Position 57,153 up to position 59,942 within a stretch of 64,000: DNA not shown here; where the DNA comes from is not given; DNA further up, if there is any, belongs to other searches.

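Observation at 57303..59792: Secretin fused to a PgaB-like GH153 glycoside hydrolase domain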

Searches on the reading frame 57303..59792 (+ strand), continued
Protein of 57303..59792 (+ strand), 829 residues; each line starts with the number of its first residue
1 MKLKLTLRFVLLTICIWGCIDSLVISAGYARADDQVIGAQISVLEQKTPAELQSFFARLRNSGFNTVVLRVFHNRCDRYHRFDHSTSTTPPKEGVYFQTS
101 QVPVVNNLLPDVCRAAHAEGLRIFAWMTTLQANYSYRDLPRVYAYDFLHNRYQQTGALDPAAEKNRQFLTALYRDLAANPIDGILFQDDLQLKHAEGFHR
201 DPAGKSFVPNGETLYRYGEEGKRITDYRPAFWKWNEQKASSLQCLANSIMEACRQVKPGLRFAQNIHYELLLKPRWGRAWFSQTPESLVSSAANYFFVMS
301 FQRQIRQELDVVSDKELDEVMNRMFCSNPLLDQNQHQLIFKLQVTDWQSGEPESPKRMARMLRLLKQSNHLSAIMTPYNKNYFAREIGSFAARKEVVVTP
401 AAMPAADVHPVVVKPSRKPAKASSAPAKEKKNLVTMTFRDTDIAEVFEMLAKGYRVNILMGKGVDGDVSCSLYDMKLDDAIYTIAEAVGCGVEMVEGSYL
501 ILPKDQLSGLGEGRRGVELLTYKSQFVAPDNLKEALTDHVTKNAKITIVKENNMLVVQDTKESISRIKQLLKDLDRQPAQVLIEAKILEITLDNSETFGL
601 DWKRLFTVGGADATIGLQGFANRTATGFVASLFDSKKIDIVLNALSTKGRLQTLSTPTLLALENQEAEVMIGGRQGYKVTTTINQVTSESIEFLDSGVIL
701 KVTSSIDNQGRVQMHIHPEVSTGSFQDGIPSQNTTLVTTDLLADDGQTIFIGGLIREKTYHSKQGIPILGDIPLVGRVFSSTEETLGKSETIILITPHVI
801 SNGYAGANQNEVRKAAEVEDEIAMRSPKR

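Call 14: find_encoding_contigs(protein=P0014, flank=10000, max_places=2)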
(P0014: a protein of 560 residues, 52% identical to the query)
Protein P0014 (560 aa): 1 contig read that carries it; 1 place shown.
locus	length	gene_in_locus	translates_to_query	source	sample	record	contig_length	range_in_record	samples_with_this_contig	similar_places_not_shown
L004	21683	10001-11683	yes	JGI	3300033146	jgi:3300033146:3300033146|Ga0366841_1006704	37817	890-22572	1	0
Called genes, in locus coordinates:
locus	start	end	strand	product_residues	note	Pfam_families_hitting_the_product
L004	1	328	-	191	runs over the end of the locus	PF00348:polyprenyl_synt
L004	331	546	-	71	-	PF02609:Exonuc_VII_S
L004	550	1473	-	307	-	PF01551:Peptidase_M23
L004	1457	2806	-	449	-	PF13742:tRNA_anti_2, PF01336:tRNA_anti-codon, PF02601:Exonuc_VII_L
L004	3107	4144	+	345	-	PF00022:Actin, PF06723:MreB_Mbl, PF11104:PilM_2 (faint), PF00012:HSP70, PF14450:FtsA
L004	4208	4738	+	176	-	-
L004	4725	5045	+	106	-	PF04085:MreC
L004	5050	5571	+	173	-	-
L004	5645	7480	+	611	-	PF03717:PBP_dimer, PF00905:Transpeptidase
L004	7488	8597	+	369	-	PF01098:FTSW_RODA_SPOVE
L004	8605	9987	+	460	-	PF18073:Zn_ribbon_LapB, PF13481:AAA_25, PF03796:DnaB_C (faint), PF06745:ATPase, PF23442:DUF7125 (weak), PF13401:AAA_22 (weak), PF13541:ChlI (weak)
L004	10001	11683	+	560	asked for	PF02638:GHL10 (weak), PF14883:GHL13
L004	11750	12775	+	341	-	PF00072:Response_reg, PF20161:VpsR (weak), PF13487:HD_5, PF01966:HD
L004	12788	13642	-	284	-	PF02525:Flavodoxin_2, PF03358:FMN_red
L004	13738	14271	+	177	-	PF01661:Macro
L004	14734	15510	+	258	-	PF02673:BacA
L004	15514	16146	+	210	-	PF09335:VTT_dom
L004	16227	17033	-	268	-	PF06167:Peptidase_M90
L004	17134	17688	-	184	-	PF09335:VTT_dom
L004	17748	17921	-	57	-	-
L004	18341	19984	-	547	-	PF01293:PEPCK_ATP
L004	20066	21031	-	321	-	PF13371:TPR_9 (weak), PF00515:TPR_1, PF07719:TPR_2 (weak), PF14559:TPR_19 (weak), PF23914:TPR_CcmH_CycH, PF13432:TPR_16 (weak), PF13424:TPR_12 (weak), PF13429:TPR_15 (weak), +17 more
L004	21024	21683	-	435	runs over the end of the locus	-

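Call 15: find_encoding_contigs(protein=P0012, flank=10000, max_places=2)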
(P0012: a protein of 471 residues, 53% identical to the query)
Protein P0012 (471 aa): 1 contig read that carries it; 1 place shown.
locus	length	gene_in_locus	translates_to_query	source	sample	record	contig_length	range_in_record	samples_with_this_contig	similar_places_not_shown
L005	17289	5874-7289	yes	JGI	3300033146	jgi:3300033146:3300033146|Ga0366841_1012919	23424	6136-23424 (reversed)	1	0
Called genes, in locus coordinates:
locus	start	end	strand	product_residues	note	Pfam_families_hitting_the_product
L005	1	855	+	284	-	?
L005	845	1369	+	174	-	-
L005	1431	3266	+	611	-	PF03717:PBP_dimer, PF00905:Transpeptidase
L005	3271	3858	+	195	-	PF01098:FTSW_RODA_SPOVE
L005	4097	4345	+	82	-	PF01098:FTSW_RODA_SPOVE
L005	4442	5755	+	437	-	PF13481:AAA_25, PF06745:ATPase, PF13401:AAA_22 (faint), PF13541:ChlI (weak)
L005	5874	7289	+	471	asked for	PF14883:GHL13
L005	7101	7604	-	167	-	PF01467:CTP_transf_like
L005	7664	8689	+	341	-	PF00072:Response_reg, PF13487:HD_5, PF01966:HD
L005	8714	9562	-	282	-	PF02525:Flavodoxin_2, PF03358:FMN_red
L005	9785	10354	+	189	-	PF01661:Macro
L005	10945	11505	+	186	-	PF09335:VTT_dom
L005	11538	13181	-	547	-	PF01293:PEPCK_ATP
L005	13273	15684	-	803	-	-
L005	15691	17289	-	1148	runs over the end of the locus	PF02811:PHP, PF07733:DNA_pol3_alpha, PF17657:DNA_pol3_finger, PF14579:HHH_6, PF01336:tRNA_anti-codon (weak)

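Call 33: find_related_loci(query=window:57303-59792:+, collection=genome_contigs, flank=10000)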
Query window:57303-59792:+ (829 aa) in genome_contigs; peptide patterns used: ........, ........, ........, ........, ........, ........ (x = any residue, [..] = any of these).
40 stretches matched a pattern; 3 encode a relative of the query (tblastn E <= 1e-3); 3 distinct loci.
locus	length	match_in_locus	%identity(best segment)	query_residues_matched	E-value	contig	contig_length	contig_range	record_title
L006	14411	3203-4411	63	421-823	3e-165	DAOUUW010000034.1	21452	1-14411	MAG TPA_asm: Deltaproteobacteria bacterium isolate CSMAG_833 CSMAG_833_k141_737442_length_21452_cov_93.0000, whole genom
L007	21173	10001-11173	47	434-826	7e-111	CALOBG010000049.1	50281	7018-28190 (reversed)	MAG: uncultured Gammaproteobacteria bacterium isolate LOGT_bin.0044 genome assembly, contig: contig_56892, whole genome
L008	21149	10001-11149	49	434-822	1e-114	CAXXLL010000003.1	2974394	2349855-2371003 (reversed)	MAG: Gammaproteobacteria bacterium isolate c3243a8b-db96-42cf-a016-84d8fe09dca8 genome assembly, contig: contig_3, whole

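Call 43: search_protein_representatives(protein=window:57303-59792:+)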
Query: 829 residues. Proteins with E-value up to 0.001 (for the whole library): 38171; up to 1e-10: 21350; up to 1e-30: 1717. The best 150 are listed.
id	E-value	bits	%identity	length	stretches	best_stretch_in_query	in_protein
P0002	0.0e+00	1432.1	79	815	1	1-829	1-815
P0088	1.5e-132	459.6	52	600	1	396-827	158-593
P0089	1.9e-131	455.9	54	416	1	26-396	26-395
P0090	2.2e-130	452.4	54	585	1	408-820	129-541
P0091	2.0e-127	442.6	56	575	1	430-802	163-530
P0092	5.2e-123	428.0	50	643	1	380-809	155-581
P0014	1.3e-120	420.0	54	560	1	21-392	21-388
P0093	8.4e-115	400.9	48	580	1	403-818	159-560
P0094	2.0e-114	399.6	48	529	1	396-811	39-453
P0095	2.6e-112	392.6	50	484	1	433-819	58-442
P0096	7.2e-111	387.9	48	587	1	416-822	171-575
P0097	1.2e-110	387.1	49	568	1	398-802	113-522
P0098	1.3e-110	387.0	47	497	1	433-826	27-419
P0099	1.3e-109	383.7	47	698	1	398-815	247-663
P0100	1.7e-109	383.3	49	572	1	432-819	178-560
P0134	6.0e-78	279.0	40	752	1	430-801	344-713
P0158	2.2e-63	230.8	38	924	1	417-813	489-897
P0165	5.4e-62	226.2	37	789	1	394-822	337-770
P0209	2.1e-53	197.8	33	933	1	429-815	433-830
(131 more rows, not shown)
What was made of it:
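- The architecture is unique (call 43).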

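Call 44: search_protein_families(library=pfam, proteins=[P0088, P0090, P0091, P0092, P0096, P0099, P0134, P0158, P0165, P0209], max_evalue=0.001)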
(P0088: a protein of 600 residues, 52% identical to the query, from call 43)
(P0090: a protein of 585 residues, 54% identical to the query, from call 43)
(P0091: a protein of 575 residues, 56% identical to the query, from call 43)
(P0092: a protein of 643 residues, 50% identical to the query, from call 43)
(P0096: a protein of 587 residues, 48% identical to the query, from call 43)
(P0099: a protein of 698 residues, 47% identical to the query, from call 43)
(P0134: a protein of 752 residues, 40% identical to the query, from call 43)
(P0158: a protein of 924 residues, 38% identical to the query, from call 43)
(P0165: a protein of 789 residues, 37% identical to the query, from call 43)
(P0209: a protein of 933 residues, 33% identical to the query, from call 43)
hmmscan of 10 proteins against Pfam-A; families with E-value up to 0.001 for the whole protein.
P0088 (600 aa): 3 families
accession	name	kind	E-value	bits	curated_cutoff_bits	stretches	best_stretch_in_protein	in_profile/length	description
PF00263.26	Secretin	-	1.3e-37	129.4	27.5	1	410-566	1-168/169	Bacterial type II and III secretion system protein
PF03958.22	Secretin_N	-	6.9e-11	42.7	28.2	1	286-346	2-69/69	Bacterial type II/III secretion system short domain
PF24837.1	AMIN-like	-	0.00015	22.2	27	0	44-62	3-21/129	AMIN-like domain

P0090 (585 aa): 4 families
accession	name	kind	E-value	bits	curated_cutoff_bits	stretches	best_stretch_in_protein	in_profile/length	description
PF00263.26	Secretin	-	7.7e-37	126.9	27.5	1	366-522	2-169/169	Bacterial type II and III secretion system protein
PF11741.13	AMIN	-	7.8e-08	32.8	20.5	1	57-116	16-79/101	AMIN domain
PF03958.22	Secretin_N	-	2.7e-06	27.9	28.2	1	241-301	2-69/69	Bacterial type II/III secretion system short domain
PF07660.19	STN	-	0.00062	20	28.4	0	179-219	1-44/52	Secretin and TonB N terminus short domain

P0091 (575 aa): 4 families
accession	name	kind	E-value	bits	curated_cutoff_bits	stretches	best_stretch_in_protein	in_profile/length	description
PF00263.26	Secretin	-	1e-38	133.1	27.5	1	373-528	2-168/169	Bacterial type II and III secretion system protein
PF00691.25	OmpA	-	1.1e-13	51.8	27.2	1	42-142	2-98/98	OmpA family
PF03958.22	Secretin_N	-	1e-07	32.5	28.2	1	248-308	2-69/69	Bacterial type II/III secretion system short domain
PF07660.19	STN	-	0.00077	19.7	28.4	0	190-234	2-49/52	Secretin and TonB N terminus short domain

P0092 (643 aa): 4 families
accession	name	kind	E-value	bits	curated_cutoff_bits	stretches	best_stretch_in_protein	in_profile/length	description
PF00263.26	Secretin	-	8.3e-43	146.3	27.5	1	416-573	1-169/169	Bacterial type II and III secretion system protein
PF03958.22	Secretin_N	-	1.2e-11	45.1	28.2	1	294-354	2-69/69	Bacterial type II/III secretion system short domain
PF00691.25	OmpA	-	4e-11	43.6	27.2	1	80-166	17-97/98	OmpA family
PF07660.19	STN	-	9.4e-06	25.8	28.4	0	231-276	1-49/52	Secretin and TonB N terminus short domain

P0096 (587 aa): 5 families
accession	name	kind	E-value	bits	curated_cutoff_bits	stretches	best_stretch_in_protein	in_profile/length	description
PF00263.26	Secretin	-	1.2e-38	132.7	27.5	1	397-553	1-168/169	Bacterial type II and III secretion system protein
PF00691.25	OmpA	-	2.7e-16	60.2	27.2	1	47-147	2-98/98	OmpA family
PF03958.22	Secretin_N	-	2.7e-08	34.4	28.2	1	275-335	2-69/69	Bacterial type II/III secretion system short domain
PF07660.19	STN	-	3.9e-06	27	28.4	0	212-251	2-44/52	Secretin and TonB N terminus short domain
PF21305.2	type_II_gspD_N0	-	0.0003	21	27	0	191-229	1-40/71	GspD-like, N0 domain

P0099 (698 aa): 4 families
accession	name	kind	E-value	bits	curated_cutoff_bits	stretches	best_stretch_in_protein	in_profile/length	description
PF00263.26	Secretin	-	3.8e-36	124.7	27.5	1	492-649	1-169/169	Bacterial type II and III secretion system protein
PF00691.25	OmpA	-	2.4e-10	41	27.2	1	54-146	12-98/98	OmpA family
PF03958.22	Secretin_N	-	5e-09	36.7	28.2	1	367-427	2-69/69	Bacterial type II/III secretion system short domain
PF07660.19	STN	-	2.4e-05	24.5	28.4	1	305-352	1-51/52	Secretin and TonB N terminus short domain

P0134 (752 aa): 4 families
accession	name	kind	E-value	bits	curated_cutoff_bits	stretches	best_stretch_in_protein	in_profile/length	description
PF00263.26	Secretin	-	4.4e-38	131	27.5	1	557-712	2-168/169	Bacterial type II and III secretion system protein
PF00092.34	VWA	-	4.3e-10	40.5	23.8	1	39-206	1-159/174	von Willebrand factor type A domain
PF13519.12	VWA_2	-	9.4e-06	26.7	27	1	41-148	2-106/107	von Willebrand factor type A domain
PF03958.22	Secretin_N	-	2.6e-05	24.8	28.2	1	432-493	1-69/69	Bacterial type II/III secretion system short domain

P0158 (924 aa): 2 families
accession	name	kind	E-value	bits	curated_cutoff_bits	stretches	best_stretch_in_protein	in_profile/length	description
PF00263.26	Secretin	-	9.9e-37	126.6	27.5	1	729-884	2-168/169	Bacterial type II and III secretion system protein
PF03958.22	Secretin_N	-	2.8e-08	34.3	28.2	1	591-650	2-69/69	Bacterial type II/III secretion system short domain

P0165 (789 aa): 2 families
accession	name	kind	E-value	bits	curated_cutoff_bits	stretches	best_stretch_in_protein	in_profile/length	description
PF00263.26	Secretin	-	4.6e-43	147.2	27.5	1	592-749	1-168/169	Bacterial type II and III secretion system protein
PF03958.22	Secretin_N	-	2.5e-09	37.7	28.2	1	454-514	1-69/69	Bacterial type II/III secretion system short domain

P0209 (933 aa): 3 families
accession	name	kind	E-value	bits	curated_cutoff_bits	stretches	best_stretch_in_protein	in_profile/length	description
PF00263.26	Secretin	-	3.8e-40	137.7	27.5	1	656-812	1-167/169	Bacterial type II and III secretion system protein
PF03958.22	Secretin_N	-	3.5e-06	27.6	28.2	1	523-592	1-69/69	Bacterial type II/III secretion system short domain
PF07660.19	STN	-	1.4e-05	25.2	28.4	0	466-506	8-50/52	Secretin and TonB N terminus short domain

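Call 52: find_encoding_contigs(protein=P0041, flank=8000, max_places=1)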
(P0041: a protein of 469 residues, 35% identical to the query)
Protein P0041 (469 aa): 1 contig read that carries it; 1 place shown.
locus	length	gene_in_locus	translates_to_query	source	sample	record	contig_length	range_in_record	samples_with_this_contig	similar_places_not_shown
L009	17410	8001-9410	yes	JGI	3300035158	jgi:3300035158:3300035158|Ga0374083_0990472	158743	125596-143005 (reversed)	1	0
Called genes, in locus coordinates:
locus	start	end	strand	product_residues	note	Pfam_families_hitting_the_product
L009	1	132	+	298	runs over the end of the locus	PF02574:S-methyl_trans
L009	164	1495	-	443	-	PF09861:Lar_N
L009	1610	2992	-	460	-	PF00202:Aminotran_3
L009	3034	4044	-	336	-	PF01113:DapB_N (faint), PF19328:DAP_DH_C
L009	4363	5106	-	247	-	-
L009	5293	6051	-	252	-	PF02596:DUF169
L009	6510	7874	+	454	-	PF18073:Zn_ribbon_LapB, PF13481:AAA_25, PF06745:ATPase, PF23442:DUF7125 (faint), PF13541:ChlI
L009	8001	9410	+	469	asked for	PF02638:GHL10, PF14883:GHL13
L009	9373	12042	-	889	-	PF02739:5_3_exonuc_N, PF01367:5_3_exonuc, PF01612:DNA_pol_A_exo1, PF22619:DNA_polI_exo1, PF00476:DNA_pol_A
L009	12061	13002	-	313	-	PF00072:Response_reg, PF00990:GGDEF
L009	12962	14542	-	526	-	PF00672:HAMP, PF00512:HisKA, PF02518:HATPase_c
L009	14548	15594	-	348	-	PF04055:Radical_SAM, PF13353:Fer4_12 (faint), PF13186:SPASM (weak)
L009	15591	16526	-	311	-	PF00490:ALAD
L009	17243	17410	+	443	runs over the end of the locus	PF03951:Gln-synt_N, PF00120:Gln-synt_C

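Call 53: find_encoding_contigs(protein=P0026, flank=8000, max_places=1)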
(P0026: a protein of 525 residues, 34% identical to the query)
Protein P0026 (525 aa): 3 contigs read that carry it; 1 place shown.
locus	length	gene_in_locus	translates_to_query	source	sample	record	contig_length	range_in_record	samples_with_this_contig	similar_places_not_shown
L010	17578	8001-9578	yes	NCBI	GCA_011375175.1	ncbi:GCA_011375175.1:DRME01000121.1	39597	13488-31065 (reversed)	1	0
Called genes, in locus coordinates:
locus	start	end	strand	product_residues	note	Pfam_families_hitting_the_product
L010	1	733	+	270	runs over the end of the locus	PF13442:Cytochrome_CBB3 (faint), PF00034:Cytochrom_C (weak)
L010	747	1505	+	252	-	PF00034:Cytochrom_C (weak), PF13442:Cytochrome_CBB3 (weak)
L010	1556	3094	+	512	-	PF00034:Cytochrom_C, PF13442:Cytochrome_CBB3, PF00034:Cytochrom_C, PF13442:Cytochrome_CBB3, PF09459:EB_dh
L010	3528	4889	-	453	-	PF13487:HD_5, PF01966:HD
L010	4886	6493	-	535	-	PF03130:HEAT_PBS (faint), PF13646:HEAT_2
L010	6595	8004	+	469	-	PF18073:Zn_ribbon_LapB, PF03796:DnaB_C (weak), PF06745:ATPase, PF13481:AAA_25, PF23442:DUF7125 (weak), PF05362:Lon_C (weak)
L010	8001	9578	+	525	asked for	PF13525:YfiO (weak), PF07719:TPR_2 (faint), PF13174:TPR_6 (faint), PF13428:TPR_14 (faint), PF13432:TPR_16 (weak), PF14559:TPR_19 (faint), PF02638:GHL10, PF14883:GHL13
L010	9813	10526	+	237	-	PF00027:cNMP_binding, PF13545:HTH_Crp_2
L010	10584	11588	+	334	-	-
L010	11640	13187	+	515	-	PF00672:HAMP, PF00512:HisKA, PF02518:HATPase_c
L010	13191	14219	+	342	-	PF00365:PFK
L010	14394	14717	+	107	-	-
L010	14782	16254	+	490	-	PF00939:Na_sulph_symp, PF03600:CitMHS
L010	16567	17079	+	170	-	-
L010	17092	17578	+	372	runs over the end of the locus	PF01702:TGT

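Call 54: find_encoding_contigs(protein=P0044, flank=8000, max_places=1)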
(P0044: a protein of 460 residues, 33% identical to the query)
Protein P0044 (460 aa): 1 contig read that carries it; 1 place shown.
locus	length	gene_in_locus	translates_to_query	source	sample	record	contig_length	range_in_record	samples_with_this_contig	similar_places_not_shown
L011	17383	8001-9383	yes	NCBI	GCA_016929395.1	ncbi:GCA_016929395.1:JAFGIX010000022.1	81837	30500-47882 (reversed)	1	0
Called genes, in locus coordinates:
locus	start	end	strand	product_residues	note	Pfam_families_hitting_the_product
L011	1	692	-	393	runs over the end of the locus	PF00266:Aminotran_5, PF01212:Beta_elim_lyase (weak)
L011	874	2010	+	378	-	PF24067:Beta-prop_BT_1020 (faint)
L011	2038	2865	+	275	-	PF02596:DUF169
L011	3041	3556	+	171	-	-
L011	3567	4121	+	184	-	-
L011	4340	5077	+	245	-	-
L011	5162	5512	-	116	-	PF00583:Acetyltransf_1, PF13508:Acetyltransf_7, PF08445:FR47 (weak)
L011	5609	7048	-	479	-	PF00282:Pyridoxal_deC, PF00266:Aminotran_5, PF01212:Beta_elim_lyase (weak)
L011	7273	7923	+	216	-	PF00702:Hydrolase, PF12710:HAD, PF13419:HAD_2, PF13242:Hydrolase_like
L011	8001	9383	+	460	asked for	PF14883:GHL13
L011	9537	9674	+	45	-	-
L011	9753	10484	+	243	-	-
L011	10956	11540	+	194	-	PF12804:NTP_transf_3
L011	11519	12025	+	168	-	PF03205:MobB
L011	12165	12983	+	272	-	PF04909:Amidohydro_2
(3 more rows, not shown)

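Call 58: find_encoding_contigs(protein=P0091, flank=10000, max_places=2)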
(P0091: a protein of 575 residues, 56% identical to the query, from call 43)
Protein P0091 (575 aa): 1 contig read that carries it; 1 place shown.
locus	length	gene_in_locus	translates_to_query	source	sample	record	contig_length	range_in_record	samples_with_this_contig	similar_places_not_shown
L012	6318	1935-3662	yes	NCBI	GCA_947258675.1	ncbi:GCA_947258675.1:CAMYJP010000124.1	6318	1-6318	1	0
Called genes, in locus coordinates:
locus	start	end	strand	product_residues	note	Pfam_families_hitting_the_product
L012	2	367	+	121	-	?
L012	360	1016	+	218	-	PF05137:PilN (weak)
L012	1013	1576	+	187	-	PF04350:PilO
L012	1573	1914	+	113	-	-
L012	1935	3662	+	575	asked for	PF00691:OmpA, PF03958:Secretin_N (weak), PF00263:Secretin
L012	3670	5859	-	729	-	PF01590:GAF (weak), PF00990:GGDEF, PF00563:EAL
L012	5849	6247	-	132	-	PF00072:Response_reg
